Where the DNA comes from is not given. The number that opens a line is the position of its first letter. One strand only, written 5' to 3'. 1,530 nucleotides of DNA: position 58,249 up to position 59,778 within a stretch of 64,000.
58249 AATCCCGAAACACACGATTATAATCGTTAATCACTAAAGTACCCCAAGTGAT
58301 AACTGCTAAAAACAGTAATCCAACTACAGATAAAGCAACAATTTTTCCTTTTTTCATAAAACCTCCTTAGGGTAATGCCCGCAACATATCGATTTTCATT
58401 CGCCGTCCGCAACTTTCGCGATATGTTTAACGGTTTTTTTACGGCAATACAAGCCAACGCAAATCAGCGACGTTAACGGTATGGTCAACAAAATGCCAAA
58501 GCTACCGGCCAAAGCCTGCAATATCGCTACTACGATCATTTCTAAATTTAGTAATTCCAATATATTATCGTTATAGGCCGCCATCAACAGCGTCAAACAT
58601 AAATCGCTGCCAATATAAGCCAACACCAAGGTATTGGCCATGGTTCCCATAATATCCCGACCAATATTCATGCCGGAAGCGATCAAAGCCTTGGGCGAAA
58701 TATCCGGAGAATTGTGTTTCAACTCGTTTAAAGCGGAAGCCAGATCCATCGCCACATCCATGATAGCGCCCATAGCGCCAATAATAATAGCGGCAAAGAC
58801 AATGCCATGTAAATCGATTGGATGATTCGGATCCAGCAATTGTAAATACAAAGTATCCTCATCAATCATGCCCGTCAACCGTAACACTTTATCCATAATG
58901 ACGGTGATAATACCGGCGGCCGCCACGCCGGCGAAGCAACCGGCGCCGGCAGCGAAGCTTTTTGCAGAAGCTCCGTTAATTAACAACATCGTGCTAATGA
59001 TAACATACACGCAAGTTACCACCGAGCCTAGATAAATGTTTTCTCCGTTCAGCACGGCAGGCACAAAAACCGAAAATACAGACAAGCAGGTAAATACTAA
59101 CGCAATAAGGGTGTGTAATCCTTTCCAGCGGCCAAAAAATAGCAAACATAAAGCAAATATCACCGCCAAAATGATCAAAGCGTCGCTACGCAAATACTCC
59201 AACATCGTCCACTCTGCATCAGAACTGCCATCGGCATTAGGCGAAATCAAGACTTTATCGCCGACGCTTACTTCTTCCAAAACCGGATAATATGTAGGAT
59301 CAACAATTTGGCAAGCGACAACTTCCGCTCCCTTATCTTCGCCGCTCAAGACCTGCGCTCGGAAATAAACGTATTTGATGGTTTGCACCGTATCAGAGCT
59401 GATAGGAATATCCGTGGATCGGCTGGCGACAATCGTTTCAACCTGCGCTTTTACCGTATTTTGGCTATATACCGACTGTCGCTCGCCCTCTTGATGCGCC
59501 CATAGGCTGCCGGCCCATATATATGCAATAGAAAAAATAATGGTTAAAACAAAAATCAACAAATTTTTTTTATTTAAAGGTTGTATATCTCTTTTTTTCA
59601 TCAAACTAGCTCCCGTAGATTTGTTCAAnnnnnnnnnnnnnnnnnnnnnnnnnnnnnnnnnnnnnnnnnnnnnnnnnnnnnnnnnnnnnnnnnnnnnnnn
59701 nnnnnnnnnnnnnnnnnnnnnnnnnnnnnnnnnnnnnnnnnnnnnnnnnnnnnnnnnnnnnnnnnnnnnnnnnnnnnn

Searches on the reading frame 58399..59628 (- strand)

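Call 56: search_protein_families(library=pfam, proteins=[window:58399-59628:-], max_evalue=0.000001)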
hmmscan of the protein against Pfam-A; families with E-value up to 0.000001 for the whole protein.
window:58399-59628:- (410 aa): 1 family
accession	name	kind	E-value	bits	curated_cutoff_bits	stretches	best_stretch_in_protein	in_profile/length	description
PF07907.16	YibE_F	-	2.9e-77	259.9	27.2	1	151-390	1-239/241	YibE/F-like protein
